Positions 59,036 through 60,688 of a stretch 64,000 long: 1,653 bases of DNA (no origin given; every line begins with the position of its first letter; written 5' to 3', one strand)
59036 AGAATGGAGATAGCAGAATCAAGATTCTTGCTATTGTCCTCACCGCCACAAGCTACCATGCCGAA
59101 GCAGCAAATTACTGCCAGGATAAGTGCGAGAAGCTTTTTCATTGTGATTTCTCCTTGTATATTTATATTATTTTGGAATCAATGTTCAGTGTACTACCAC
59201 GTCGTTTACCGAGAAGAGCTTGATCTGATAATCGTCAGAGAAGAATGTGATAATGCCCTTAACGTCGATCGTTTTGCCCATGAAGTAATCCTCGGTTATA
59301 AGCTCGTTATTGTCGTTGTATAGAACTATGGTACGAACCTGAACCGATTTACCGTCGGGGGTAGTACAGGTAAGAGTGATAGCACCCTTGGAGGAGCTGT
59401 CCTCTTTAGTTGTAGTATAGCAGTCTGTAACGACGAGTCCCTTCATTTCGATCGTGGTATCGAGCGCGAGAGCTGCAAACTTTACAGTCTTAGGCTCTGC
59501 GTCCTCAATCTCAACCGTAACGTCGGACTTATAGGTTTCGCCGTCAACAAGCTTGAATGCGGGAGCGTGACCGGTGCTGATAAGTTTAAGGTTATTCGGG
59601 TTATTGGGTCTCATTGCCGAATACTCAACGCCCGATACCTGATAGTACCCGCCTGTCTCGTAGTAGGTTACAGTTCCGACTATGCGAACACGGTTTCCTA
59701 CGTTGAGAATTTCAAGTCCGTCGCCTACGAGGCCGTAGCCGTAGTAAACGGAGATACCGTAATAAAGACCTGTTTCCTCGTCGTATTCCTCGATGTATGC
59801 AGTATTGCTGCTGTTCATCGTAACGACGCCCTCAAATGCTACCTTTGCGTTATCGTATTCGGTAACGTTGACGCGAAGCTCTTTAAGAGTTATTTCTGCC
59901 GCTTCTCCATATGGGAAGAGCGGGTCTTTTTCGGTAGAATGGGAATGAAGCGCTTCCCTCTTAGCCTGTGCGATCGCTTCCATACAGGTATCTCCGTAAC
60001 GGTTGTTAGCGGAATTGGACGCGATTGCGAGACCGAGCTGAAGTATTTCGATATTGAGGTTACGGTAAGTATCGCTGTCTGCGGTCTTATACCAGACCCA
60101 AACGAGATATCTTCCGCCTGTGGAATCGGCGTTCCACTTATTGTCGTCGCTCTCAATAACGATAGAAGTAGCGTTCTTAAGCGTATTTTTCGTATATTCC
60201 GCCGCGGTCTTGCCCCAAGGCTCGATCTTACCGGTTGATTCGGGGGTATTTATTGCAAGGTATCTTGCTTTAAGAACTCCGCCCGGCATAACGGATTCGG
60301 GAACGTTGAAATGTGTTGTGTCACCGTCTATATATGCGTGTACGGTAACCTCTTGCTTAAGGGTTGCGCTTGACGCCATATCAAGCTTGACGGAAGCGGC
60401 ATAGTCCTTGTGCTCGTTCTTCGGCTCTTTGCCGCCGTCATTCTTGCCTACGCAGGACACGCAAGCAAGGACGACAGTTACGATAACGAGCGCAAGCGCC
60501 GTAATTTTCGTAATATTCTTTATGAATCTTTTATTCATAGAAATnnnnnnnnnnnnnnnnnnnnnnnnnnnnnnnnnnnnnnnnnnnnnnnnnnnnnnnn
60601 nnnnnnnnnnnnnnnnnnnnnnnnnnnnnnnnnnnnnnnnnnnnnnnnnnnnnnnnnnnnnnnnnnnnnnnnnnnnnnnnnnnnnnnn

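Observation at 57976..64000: Sugar-type (CUT1) ABC importer operon that ends in a secreted thermonuclease and a lipoprotein: candidate extracellular-DNA harvesting system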

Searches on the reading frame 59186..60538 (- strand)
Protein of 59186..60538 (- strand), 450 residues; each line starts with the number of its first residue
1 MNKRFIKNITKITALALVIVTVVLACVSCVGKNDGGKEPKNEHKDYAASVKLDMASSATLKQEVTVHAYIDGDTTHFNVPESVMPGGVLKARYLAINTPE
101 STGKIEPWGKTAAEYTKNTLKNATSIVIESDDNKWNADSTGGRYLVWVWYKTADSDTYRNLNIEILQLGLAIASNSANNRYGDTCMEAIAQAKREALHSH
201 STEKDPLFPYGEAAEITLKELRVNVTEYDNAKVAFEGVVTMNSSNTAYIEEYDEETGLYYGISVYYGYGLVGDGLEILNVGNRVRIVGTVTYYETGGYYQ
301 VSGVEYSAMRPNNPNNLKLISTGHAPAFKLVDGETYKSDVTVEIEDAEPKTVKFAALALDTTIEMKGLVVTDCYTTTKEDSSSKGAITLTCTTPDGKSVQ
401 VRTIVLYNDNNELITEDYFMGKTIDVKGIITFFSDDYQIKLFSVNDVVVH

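Call 3: search_protein_families(library=pfam, proteins=[window:59186-60538:-], max_evalue=0.01)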
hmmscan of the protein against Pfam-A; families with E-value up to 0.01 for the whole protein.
window:59186-60538:- (450 aa): 1 family
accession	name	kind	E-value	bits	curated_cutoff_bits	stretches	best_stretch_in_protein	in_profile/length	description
PF00565.23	SNase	-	1.2e-09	39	21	1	92-195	3-100/107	Staphylococcal nuclease homologue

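Call 4: search_protein_families(library=ncbifam, proteins=[window:59186-60538:-], max_evalue=0.01)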
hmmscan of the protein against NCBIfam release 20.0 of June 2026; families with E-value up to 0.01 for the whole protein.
window:59186-60538:- (450 aa): 2 families
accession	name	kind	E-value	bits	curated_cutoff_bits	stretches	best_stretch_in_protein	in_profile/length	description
NF047694.1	TnucaseNucIStaph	equivalog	1.2e-11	44.4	250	1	52-196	35-170/175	thermonuclease NucI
NF047969.1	CaNuclEcnA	equivalog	5.5e-07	29.7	180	1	106-176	63-125/151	calcium-activated nuclease EcnA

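Call 9: find_homologous_proteins(query=window:59186-60538:-)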
Query window:59186-60538:- (450 aa): 6890 proteins with E <= 0.001 among 8000 candidates; the best 120 are listed.
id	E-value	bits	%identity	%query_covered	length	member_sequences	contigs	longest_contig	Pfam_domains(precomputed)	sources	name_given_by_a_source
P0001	5.4e-271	917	90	100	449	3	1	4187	PF00565.24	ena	-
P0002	3.3e-268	908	89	100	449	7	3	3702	PF00565.24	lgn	-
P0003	3.8e-264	894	88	100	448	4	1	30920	PF00565.24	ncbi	-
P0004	4.2e-261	884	87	100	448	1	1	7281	PF00565.24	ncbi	-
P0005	8.9e-261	883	88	100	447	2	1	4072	PF00565.24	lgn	-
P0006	2.2e-258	875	86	100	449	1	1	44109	PF00565.24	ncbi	-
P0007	1.8e-257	872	86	100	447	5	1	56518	PF00565.24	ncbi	-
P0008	3.4e-255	865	86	100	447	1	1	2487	PF00565.24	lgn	-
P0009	1.8e-254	862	86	100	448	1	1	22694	PF00565.24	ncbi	-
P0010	8.0e-253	857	85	100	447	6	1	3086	PF00565.24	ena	-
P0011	6.3e-247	837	83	100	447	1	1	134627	PF00565.24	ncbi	-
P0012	1.1e-245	833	83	100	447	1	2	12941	PF00565.24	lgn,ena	-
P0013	2.2e-245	832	82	100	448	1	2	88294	PF00565.24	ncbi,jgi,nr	ncbi:MAG: hypothetical protein E7648_00035 [Ruminococcaceae bacterium]|nr:hypothetical protein [Osci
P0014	6.6e-240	814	80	100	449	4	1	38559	PF00565.24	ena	-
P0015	5.2e-239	811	80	100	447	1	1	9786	PF00565.24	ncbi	-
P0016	1.7e-221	754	76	100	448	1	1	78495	PF00565.24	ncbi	-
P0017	1.6e-205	701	72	100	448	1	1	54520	PF00565.24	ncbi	-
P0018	2.5e-204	697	71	100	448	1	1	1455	PF00565.24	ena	-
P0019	1.0e-198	679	69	100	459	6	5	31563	PF00565.24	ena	-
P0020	1.5e-183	629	64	100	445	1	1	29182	PF00565.24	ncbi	-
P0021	1.6e-183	629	65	97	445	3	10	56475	PF00565.24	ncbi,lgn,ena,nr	ncbi:MAG: thermonuclease family protein [Clostridia bacterium]|nr:thermonuclease family protein [Clo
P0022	1.3e-182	626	65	94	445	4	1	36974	PF00565.24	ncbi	-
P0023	1.4e-182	625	64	99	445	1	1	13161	PF00565.24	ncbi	-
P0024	7.4e-182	623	70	91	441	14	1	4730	PF00565.24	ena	-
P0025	1.5e-181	622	64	100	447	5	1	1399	PF00565.24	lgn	-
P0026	5.5e-181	620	64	100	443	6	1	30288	PF00565.24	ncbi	-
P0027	6.0e-181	620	67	91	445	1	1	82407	PF00565.24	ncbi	-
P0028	6.9e-181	620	67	95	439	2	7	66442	PF00565.24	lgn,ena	-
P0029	1.1e-180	619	65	98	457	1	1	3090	PF00565.24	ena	-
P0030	1.7e-180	619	66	98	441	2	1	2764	PF00565.24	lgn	-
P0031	7.8e-180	616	62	99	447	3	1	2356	PF00565.24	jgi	-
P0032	9.9e-180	616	64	99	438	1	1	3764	PF00565.24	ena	-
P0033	1.6e-179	615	68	92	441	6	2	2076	PF00565.24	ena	-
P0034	4.6e-179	614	64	96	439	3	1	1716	PF00565.24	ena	-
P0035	1.4e-178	612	64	97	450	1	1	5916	PF00565.24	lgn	-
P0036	2.3e-178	612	68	91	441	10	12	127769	PF00565.24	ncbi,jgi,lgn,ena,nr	ncbi:MAG: hypothetical protein E7651_05910 [Ruminococcaceae bacterium]|nr:hypothetical protein [Osci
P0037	2.3e-178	612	65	96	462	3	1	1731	PF00565.24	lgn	-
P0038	3.3e-178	611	64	98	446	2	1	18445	PF00565.24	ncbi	-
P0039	4.6e-178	611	62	100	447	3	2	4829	PF00565.24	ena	-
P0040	5.6e-178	610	62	100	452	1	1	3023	PF00565.24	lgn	-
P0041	1.1e-177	609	65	95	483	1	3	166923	PF00565.24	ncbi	-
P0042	2.4e-177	608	65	95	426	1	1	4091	PF00565.24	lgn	-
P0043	3.4e-177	608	62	98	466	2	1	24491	PF00565.24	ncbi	-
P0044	3.7e-177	608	63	97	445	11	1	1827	PF00565.24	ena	-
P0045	4.6e-177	607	62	100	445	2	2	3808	PF00565.24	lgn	-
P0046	7.1e-177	607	63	100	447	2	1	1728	PF00565.24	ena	-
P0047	3.9e-176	604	64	95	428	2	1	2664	PF00565.24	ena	-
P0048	6.9e-176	603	68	91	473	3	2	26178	PF00565.24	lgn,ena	-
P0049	2.3e-175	602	64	95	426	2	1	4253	PF00565.24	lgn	-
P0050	6.0e-175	600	67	91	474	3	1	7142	PF00565.24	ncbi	-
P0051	7.3e-175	600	63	95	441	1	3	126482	PF00565.24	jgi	-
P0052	9.6e-175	600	62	99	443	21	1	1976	PF00565.24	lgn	-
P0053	2.5e-174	598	62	97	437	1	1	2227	PF00565.24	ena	-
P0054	2.7e-174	598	62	100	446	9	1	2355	PF00565.24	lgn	-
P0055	4.3e-174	598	63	99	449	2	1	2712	PF00565.24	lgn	-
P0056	4.4e-174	597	64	95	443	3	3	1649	PF00565.24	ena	-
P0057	4.6e-174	597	63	99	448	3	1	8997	PF00565.24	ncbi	-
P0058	6.2e-174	597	63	99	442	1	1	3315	PF00565.24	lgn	-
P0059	1.5e-173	596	61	100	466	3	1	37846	PF00565.24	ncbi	-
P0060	1.8e-173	595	62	99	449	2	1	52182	PF00565.24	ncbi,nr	ncbi:MAG: thermonuclease family protein [Clostridia bacterium]|nr:thermonuclease family protein [Clo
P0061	2.2e-173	595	61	100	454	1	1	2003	PF00565.24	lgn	-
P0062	9.7e-173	593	64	93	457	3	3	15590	PF00565.24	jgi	-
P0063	1.1e-172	593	64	96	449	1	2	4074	PF00565.24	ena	-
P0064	1.4e-172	593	61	100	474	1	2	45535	PF00565.24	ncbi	-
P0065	2.0e-172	592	61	98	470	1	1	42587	PF00565.24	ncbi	-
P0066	3.8e-172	591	63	95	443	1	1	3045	PF00565.24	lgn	-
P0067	4.9e-172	591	66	90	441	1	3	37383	PF00565.24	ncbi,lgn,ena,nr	ncbi:MAG: thermonuclease family protein [Clostridia bacterium]|nr:thermonuclease family protein [Clo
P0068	1.1e-171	590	60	100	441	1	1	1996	PF00565.24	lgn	-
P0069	1.4e-171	589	62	100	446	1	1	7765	PF00565.24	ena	-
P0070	3.0e-171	588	65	91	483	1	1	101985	PF00565.24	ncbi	-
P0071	3.6e-171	588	65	94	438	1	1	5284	PF00565.24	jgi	-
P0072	4.1e-171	588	60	98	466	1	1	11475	PF00565.24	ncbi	-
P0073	5.9e-171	587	63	95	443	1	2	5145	PF00565.24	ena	-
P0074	7.3e-171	587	62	95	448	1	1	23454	PF00565.24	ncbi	-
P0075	1.4e-170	586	61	95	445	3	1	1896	PF00565.24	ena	-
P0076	1.5e-170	586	62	98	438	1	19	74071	PF00565.24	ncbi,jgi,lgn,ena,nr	ncbi:MAG: hypothetical protein E7601_05570 [Ruminococcaceae bacterium]|nr:hypothetical protein [Osci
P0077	1.6e-170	586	62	99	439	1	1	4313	PF01336.32,PF00565.24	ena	-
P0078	1.7e-170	586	60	99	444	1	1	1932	PF00565.24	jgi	jgi:endonuclease YncB( thermonuclease family)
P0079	1.8e-170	586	60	99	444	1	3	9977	PF00565.24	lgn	-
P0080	1.9e-170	586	62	98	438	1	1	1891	PF00565.24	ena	-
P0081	1.9e-170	586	62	98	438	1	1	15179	PF00565.24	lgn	-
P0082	2.3e-170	585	65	96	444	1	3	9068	PF00565.24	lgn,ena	-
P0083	3.4e-170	585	61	99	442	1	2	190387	PF00565.24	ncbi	-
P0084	4.3e-170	584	61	100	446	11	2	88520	PF00565.24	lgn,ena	-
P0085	4.4e-170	584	60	100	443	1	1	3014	PF00565.24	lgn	-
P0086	5.8e-170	584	60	99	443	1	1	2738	PF00565.24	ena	-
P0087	6.4e-170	584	60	100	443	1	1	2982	PF00565.24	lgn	-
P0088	6.9e-170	584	62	98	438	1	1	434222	PF00565.24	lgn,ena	-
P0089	7.3e-170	584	62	98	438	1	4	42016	PF00565.24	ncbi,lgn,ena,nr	ncbi:MAG: thermonuclease family protein [Clostridia bacterium]|nr:thermonuclease family protein [Clo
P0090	7.5e-170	584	63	98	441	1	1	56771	PF00565.24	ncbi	-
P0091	7.8e-170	583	62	99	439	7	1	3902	PF01336.32,PF00565.24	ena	-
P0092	8.9e-170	583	62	98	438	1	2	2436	PF00565.24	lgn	-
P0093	1.0e-169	583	59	99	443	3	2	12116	PF00565.24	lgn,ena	-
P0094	1.0e-169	583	62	96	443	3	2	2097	PF00565.24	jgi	jgi:micrococcal nuclease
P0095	2.1e-169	582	60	100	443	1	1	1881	PF00565.24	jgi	jgi:endonuclease YncB( thermonuclease family)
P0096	2.4e-169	582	62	98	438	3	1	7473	PF00565.24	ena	-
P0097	2.7e-169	582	63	96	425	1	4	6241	PF00565.24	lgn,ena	-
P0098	3.5e-169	581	63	96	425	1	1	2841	PF00565.24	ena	-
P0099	4.9e-169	581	62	100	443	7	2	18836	PF00565.24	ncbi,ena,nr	ncbi:MAG: thermonuclease family protein [Clostridia bacterium]|nr:thermonuclease family protein [Clo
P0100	5.3e-169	581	61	99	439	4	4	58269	PF01336.32,PF00565.24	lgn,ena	-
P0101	5.3e-169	581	60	100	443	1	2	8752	PF00565.24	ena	-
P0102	6.2e-169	581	60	99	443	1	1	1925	PF00565.24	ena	-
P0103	6.4e-169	580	60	100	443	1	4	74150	PF00565.24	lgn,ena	-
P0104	6.9e-169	580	61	99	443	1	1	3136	PF00565.24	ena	-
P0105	8.4e-169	580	60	100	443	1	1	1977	PF00565.24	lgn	-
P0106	9.4e-169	580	61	99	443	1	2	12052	PF00565.24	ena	-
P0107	9.8e-169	580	64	98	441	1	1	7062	PF00565.24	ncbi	-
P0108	1.1e-168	580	61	99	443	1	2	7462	PF00565.24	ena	-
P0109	1.3e-168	579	63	96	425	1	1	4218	PF00565.24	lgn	-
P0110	1.4e-168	579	63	96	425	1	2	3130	PF00565.24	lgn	-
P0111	1.6e-168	579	61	98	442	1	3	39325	PF00565.24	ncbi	-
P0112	1.7e-168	579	62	96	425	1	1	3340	PF00565.24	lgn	-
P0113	2.2e-168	579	60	100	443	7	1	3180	PF00565.24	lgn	-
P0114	2.4e-168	579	60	100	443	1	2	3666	PF00565.24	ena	-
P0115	3.0e-168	578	60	99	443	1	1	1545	PF00565.24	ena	-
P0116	3.2e-168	578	63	99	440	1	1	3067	PF00565.24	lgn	-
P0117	3.5e-168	578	60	99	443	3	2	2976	PF00565.24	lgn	-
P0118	4.2e-168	578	59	99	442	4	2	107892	PF00565.24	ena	-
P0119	5.8e-168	577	62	96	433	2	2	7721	PF00565.24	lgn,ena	-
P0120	6.1e-168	577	61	97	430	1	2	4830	PF00565.24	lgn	-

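Call 14: find_encoding_contigs(protein=P0088, flank=10000, max_places=2)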
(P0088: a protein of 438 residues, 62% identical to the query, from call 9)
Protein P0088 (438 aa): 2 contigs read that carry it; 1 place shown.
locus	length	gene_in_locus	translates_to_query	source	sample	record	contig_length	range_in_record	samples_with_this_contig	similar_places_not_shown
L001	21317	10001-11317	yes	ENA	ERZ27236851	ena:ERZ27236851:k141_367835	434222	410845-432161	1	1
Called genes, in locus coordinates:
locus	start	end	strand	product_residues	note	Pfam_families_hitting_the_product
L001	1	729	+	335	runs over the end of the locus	PF13088:BNR_2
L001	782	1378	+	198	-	PF04199:Cyclase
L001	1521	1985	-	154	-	PF14137:DUF4304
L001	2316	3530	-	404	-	PF00180:Iso_dh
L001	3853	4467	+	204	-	PF02463:SMC_N (faint), PF13175:AAA_15 (faint), PF13304:AAA_21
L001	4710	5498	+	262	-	PF06271:RDD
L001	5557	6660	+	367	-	PF00005:ABC_tran, PF13304:AAA_21 (faint)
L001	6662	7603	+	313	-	PF00528:BPD_transp_1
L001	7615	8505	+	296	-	PF00528:BPD_transp_1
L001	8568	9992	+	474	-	PF01547:SBP_bac_1, PF13416:SBP_bac_8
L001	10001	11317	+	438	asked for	PF00565:SNase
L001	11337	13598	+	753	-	PF02080:TrkA_C (faint), PF01336:tRNA_anti-codon (faint), PF13100:OstA_2 (faint)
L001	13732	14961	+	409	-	PF02368:Big_2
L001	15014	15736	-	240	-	PF01975:SurE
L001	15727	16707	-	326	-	PF01368:DHH, PF02272:DHHA1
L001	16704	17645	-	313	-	PF01368:DHH, PF02272:DHHA1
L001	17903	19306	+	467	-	PF01554:MatE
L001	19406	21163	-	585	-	PF02638:GHL10, PF13200:DUF4015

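Call 15: find_encoding_contigs(protein=P0036, flank=10000, max_places=2)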
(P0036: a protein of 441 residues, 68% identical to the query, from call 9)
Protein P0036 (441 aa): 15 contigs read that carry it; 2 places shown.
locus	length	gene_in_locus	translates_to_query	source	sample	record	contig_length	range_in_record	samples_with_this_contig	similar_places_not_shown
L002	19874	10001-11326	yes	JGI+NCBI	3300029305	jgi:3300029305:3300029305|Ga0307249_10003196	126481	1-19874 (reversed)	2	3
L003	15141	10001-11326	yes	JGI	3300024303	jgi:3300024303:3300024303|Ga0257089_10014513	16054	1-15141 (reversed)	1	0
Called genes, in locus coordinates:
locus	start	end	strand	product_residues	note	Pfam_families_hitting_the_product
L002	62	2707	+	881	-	PF01915:Glyco_hydro_3_C, PF14310:Fn3-like, PF00933:Glyco_hydro_3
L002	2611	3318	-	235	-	PF01764:Lipase_3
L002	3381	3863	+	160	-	-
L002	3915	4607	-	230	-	PF08282:Hydrolase_3, PF12710:HAD (faint), PF05116:S6PP (weak), PF08282:Hydrolase_3, PF00702:Hydrolase (weak)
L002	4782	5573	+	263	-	PF06271:RDD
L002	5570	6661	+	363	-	PF17912:OB_MalK (faint), PF00005:ABC_tran, PF13304:AAA_21 (faint), PF17850:CysA_C_terminal (weak)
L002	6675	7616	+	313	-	PF00528:BPD_transp_1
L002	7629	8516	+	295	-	PF00528:BPD_transp_1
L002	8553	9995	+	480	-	PF01547:SBP_bac_1, PF13416:SBP_bac_8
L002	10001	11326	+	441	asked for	PF00565:SNase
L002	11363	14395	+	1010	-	PF01336:tRNA_anti-codon (faint)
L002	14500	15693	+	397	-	-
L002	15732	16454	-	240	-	PF01975:SurE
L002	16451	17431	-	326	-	PF01368:DHH, PF02272:DHHA1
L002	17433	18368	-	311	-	PF01368:DHH, PF02272:DHHA1 (weak)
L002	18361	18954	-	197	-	PF00265:TK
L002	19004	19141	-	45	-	-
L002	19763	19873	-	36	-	?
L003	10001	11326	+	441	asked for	PF00565:SNase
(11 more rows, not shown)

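Call 29: find_related_loci(query=A2, collection=genome_contigs, flank=10000)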
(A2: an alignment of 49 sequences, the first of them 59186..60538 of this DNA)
Query A2 (450 aa) in genome_contigs; peptide patterns used: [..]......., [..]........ (x = any residue, [..] = any of these).
600 stretches matched a pattern (row limit reached: there are more); 583 encode a relative of the query (tblastn E <= 1e-3); the best 80 are kept; 80 distinct loci.
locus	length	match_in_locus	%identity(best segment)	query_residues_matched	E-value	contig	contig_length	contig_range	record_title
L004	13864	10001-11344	89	1-450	0e+0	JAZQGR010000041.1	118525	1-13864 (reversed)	MAG: Eubacteriales bacterium isolate T1900044630_TS20190096.MAGScoT_cleanbin_000001 SGB_1020_k141_1154435, whole genome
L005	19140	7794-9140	90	1-450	0e+0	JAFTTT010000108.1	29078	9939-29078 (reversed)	MAG: Clostridia bacterium isolate RGIG4142 Roe_deer_Colon-1__c717838, whole genome shotgun sequence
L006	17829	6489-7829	86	1-450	0e+0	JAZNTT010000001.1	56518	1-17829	MAG: Eubacteriales bacterium isolate T1900044802_TS20190268.MAGScoT_cleanbin_000034 SGB_2720_k141_2058053, whole genome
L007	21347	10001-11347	81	1-450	0e+0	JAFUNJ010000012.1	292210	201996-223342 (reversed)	MAG: Clostridia bacterium isolate RGIG4652 Roe_deer_Rectum-4__c3421, whole genome shotgun sequence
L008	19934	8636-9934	65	15-450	0e+0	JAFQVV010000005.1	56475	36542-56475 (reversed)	MAG: Clostridia bacterium isolate RGIG2197 Goat_Colon.Co__c651470, whole genome shotgun sequence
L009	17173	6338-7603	65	26-450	0e+0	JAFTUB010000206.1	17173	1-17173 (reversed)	MAG: Clostridia bacterium isolate RGIG4150 Roe_deer_Colon-1__c698663, whole genome shotgun sequence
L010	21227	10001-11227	69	39-449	0e+0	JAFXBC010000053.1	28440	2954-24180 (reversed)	MAG: Clostridia bacterium isolate RGIG6254 Sheep_Rectum-2__c660419, whole genome shotgun sequence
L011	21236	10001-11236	68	37-450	0e+0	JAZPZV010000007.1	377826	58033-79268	MAG: Eubacteriales bacterium isolate T1900044644_TS20190110.MAGScoT_cleanbin_000020 SGB_1321_k141_1592133, whole genome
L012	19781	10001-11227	68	39-449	0e+0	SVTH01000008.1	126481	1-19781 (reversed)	MAG: Oscillospiraceae bacterium isolate SIG690 NODE_3196_length_126481_cov_4.606138, whole genome shotgun sequence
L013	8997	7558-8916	62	4-450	0e+0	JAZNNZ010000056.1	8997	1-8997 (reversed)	MAG: Acutalibacteraceae bacterium isolate T1900044653_TS20190119.MAGScoT_cleanbin_000025 SGB_1453_k141_1262154, whole ge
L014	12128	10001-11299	62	11-450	4e-177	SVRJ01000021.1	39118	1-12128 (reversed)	MAG: Oscillospiraceae bacterium isolate SIG640 NODE_4555_length_39118_cov_1.525326, whole genome shotgun sequence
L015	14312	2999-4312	63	9-450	3e-176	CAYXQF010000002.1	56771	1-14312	MAG TPA_asm: uncultured Lachnospiraceae bacterium isolate SRP315200_co1_618 genome assembly, contig: NODE_487_length_567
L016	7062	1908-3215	64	11-450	4e-176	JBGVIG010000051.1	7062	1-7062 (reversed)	MAG: Eubacteriales bacterium isolate fecal_MAG_325 fecal_MAG_325_contig_0051, whole genome shotgun sequence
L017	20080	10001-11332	59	6-450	4e-171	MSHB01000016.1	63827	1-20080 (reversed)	MAG: Mollicutes bacterium Phil14 707_L1_merged_contig_4341, whole genome shotgun sequence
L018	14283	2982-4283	60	15-449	2e-170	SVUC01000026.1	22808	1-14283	MAG: Oscillospiraceae bacterium isolate SIG711 NODE_43223_length_22808_cov_1.398792, whole genome shotgun sequence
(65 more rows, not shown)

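Call 35: predict_structure(alignment_id=A2)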
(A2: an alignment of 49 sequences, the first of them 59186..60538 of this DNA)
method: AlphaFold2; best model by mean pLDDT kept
length: 450 residues; sequences in the alignment: 49
mean_pLDDT: 86.0   pTM: 0.72
mean pLDDT of the five models: 86.0, 85.8, 84.6, 84.3, 81.6
residues with pLDDT >= 90: 263; 70-90: 129; 50-70: 39; < 50: 19
segments of 3 or more residues with pLDDT < 50: 27-40, 101-103
pLDDT, mean of each block of 10 residues (from residue 1): 63 78 57 36 87 90 94 92 91 83 59 90 96 87 91 92 92 74 91 76 54 83 92 93 93 84 90 92 94 89 90 87 91 95 75 93 98 94 93 97 93 95 98 92 95
secondary structure, 60 per line:
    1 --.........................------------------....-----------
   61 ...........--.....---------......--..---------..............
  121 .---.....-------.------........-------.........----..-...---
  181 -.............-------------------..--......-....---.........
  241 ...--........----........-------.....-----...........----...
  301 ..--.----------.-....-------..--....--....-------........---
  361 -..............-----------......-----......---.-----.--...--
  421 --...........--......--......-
elements in order: H3-27 H46-49 E61-71 E74-78 E88-93 H107-121 E125-129 E144-151 H161-167 H182-194 H218-223 H225-228 E232-243 E246-253 E258-265 H273-277 E283-293 E298-302 E318-321 H333-336 E339-342 E350-353 H354-357 E362-375 E387-392 E398-403 E423-433 E436-441 E447-449
